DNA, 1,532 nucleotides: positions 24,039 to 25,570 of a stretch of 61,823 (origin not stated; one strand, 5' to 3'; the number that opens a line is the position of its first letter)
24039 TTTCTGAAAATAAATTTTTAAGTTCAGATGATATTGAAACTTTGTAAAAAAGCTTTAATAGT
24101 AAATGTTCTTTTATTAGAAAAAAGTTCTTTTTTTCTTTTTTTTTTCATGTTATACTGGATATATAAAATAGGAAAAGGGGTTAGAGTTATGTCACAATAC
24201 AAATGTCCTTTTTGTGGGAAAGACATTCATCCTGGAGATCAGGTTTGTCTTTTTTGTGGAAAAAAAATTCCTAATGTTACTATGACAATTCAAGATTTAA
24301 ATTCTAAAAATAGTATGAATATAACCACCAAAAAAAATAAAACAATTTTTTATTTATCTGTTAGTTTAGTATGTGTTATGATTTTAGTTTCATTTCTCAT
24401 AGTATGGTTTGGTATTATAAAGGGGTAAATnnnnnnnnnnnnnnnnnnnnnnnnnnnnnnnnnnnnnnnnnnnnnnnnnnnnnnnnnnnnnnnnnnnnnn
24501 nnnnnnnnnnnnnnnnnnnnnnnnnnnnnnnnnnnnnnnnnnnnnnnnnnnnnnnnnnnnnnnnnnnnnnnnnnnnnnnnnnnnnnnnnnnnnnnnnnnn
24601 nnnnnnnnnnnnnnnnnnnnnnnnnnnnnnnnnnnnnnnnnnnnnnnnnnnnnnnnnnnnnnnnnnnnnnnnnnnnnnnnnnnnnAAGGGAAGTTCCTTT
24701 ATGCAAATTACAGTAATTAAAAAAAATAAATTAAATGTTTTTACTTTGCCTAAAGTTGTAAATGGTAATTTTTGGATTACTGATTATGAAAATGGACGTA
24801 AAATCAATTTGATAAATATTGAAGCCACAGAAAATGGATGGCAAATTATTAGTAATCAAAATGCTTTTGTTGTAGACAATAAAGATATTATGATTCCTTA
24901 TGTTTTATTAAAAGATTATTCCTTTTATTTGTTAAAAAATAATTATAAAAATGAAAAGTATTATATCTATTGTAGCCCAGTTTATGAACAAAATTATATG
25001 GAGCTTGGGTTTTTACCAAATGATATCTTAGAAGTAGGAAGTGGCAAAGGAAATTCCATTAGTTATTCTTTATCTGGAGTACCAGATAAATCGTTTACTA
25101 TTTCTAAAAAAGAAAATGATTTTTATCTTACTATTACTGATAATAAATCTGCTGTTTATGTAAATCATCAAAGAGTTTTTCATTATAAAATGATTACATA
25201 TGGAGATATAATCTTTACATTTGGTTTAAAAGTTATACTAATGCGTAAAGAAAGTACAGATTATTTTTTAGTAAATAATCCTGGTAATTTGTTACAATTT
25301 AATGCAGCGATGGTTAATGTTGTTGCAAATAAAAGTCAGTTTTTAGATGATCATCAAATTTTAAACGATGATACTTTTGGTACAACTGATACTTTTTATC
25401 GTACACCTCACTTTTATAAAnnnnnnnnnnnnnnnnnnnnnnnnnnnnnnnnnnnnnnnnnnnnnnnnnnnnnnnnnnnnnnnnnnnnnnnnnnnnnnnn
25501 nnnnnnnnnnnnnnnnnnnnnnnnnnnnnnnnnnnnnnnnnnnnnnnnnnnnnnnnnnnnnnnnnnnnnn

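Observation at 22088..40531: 18.4-kb island between metG and tatD carries a stripped-down type VII-like secretion locus lacking EsaA, EssA and EssB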

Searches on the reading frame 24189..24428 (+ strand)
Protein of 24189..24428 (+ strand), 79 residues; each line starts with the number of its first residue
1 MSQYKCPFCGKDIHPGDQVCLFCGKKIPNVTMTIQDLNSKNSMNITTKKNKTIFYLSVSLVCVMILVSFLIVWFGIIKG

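Call 5: search_protein_families(library=pfam, max_evalue=0.01, proteins=[window:24189-24428:+])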
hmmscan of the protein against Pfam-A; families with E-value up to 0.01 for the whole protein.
window:24189-24428:+ (79 aa): 7 families
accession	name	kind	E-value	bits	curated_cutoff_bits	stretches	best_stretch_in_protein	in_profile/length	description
PF13248.11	Zn_ribbon_3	-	0.00037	20.3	27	1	4-27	3-26/26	zinc-ribbon domain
PF13240.11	Zn_Ribbon_1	-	0.00038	20.6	25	1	5-26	1-22/23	zinc-ribbon domain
PF12773.13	DZR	-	0.00046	20.7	27.3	1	6-28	1-23/45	Double zinc ribbon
PF06467.20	zf-FCS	-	0.0049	17.1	22.4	0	3-17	4-18/39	MYM-type Zinc finger with FCS sequence motif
PF06689.19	zf-C4_ClpX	-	0.0051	17.1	27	0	19-34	2-17/39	ClpX C4-type zinc finger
PF22954.2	DUF7027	-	0.0061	16.9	27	1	38-78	26-63/100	Domain of unknown function (DUF7027)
PF18912.6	DZR_2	-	0.0066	16.7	27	1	5-28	9-32/56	Double zinc ribbon domain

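Call 14: search_protein_families(library=ncbifam, max_evalue=0.01, proteins=[window:24189-24428:+])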
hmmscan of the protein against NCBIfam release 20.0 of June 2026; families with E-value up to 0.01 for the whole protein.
window:24189-24428:+ (79 aa): 2 families
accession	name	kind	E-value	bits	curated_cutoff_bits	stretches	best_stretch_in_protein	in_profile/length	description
NF034186.3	PRK14891.1-1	equivalog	0.0001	22.2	73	0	3-16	1-14/51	50S ribosomal protein L24e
NF053815.1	teico_TcaA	equivalog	0.00015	20.7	550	1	5-72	3-72/463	membrane-associated protein TcaA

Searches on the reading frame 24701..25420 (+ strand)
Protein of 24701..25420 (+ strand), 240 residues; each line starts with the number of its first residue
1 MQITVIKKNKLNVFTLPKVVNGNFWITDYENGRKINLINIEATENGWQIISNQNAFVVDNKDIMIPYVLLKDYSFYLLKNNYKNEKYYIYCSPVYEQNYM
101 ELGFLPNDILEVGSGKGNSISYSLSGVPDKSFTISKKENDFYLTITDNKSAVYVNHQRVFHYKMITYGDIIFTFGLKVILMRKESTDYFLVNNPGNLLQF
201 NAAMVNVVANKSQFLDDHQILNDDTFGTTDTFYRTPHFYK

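Call 47: search_protein_families(library=pfam, max_evalue=5, proteins=[window:24701-25420:+])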
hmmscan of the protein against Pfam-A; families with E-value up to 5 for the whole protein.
window:24701-25420:+ (240 aa): 3 families
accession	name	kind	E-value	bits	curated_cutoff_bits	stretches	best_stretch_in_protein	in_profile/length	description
PF00498.31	FHA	-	0.0012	19.6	20.7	1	112-171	3-64/67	FHA domain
PF22236.2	TEBP_OB2-like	-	0.11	13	27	1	138-203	27-91/100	Telomere end-binding protein alpha subunit OB2 domain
PF16697.10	Yop-YscD_cpl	-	0.16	12.7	33.2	1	105-171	14-81/94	Inner membrane component of T3SS, cytoplasmic domain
